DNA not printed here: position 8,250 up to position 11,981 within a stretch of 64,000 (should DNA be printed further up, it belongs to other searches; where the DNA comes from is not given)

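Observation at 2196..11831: Shango (sngABC) embedded in a longer coupled string headed by a nuclease-helicase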

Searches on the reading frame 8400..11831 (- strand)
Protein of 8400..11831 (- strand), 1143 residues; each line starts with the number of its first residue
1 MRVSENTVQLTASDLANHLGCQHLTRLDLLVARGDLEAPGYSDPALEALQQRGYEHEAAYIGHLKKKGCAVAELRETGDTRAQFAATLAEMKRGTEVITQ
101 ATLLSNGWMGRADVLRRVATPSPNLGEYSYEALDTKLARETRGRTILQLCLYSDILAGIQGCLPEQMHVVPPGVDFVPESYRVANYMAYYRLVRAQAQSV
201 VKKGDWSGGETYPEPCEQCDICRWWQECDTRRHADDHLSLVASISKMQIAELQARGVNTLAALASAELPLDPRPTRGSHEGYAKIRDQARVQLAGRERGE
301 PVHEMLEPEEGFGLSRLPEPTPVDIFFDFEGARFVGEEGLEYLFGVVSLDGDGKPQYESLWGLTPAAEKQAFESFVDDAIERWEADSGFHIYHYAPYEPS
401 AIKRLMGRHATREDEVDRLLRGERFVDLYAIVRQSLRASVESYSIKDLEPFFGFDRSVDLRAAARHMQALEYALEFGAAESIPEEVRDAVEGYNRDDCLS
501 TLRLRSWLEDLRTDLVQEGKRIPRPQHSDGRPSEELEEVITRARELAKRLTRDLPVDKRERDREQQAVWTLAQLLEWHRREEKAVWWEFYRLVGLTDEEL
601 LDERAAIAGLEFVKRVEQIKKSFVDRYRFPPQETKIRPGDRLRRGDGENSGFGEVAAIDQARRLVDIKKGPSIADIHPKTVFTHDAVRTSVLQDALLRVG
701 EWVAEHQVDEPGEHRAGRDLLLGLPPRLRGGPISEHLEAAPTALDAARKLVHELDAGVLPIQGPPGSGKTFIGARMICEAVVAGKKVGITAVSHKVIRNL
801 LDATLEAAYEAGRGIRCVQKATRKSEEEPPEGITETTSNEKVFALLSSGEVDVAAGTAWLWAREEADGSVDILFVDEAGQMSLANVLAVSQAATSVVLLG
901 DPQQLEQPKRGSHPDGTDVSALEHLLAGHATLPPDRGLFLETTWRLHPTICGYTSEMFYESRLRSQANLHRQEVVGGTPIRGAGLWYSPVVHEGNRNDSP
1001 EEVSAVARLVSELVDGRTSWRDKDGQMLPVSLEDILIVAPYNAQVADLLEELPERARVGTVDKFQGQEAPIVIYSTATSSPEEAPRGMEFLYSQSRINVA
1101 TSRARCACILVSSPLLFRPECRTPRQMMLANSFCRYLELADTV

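Call 5: search_protein_families(library=pfam, proteins=[window:8400-11831:-], max_evalue=0.01)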
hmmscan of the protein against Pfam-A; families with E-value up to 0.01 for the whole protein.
window:8400-11831:- (1143 aa): 7 families
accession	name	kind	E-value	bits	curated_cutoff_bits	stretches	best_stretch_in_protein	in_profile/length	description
PF13087.12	AAA_12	-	3.5e-25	89.2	27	1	919-1113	3-193/195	AAA domain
PF13482.12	RNase_H_2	-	1.9e-18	67.4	22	1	325-508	1-164/165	RNase_H superfamily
PF13604.12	AAA_30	-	1.2e-09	38.6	27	1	755-912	17-135/191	AAA domain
PF13086.12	AAA_11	-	5.2e-09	36.7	27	1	869-905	213-250/257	AAA domain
PF01443.25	Viral_helicase1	-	2.9e-08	34.2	21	1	868-911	58-103/228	Viral superfamily 1 RNA helicase core domain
PF13245.12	AAA_19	-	1.3e-06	29.1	25.1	1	753-905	8-129/134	AAA domain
PF13538.12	UvrD_C_2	-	0.0076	16.5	27.4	0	1056-1082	2-28/52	UvrD-like helicase C-terminal domain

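Call 6: search_protein_families(library=padloc, proteins=[window:8400-11831:-], max_evalue=0.01)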
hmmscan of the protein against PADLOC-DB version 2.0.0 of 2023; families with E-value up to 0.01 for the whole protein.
window:8400-11831:- (1143 aa): 5 families
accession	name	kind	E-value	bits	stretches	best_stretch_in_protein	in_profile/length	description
PDLC03920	MkoA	-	7e-36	121.9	2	852-1130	771-1090/1112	-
PDLC03924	MkoC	-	3.1e-23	79.9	2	935-1131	768-961/1136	-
PDLC03921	MkoA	-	3.9e-19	65.9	1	871-1117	1298-1570/1607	-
PDLC02895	DpdJ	-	1.1e-13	47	1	761-1116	66-456/2112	DpdJ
PDLC02194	Hhe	-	0.006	11.8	0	754-792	438-476/1911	-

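Call 13: search_protein_families(library=ncbifam, proteins=[window:8400-11831:-], max_evalue=0.01)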
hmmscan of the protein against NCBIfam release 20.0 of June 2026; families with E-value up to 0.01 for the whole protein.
window:8400-11831:- (1143 aa): 4 families
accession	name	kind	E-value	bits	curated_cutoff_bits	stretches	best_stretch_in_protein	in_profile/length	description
TIGR03491.1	TIGR03491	subfamily_domain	1.3e-72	245.3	97.45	1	11-508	2-462/462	TM0106 family RecB-like putative nuclease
TIGR00376.1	TIGR00376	hypoth_equivalog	1.7e-23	82.9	348.9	3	1030-1112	527-609/639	IGHMBP2 family helicase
NF040671.1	PLuB_AAA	exception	7.6e-15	53.4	999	1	745-1113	822-1231/1256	PLuB system helicase-like protein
NF042953.1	Hhe_antiphage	equivalog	0.008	13.5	2000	0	757-789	342-374/1797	DUF4011 domain-containing anti-phage protein Hhe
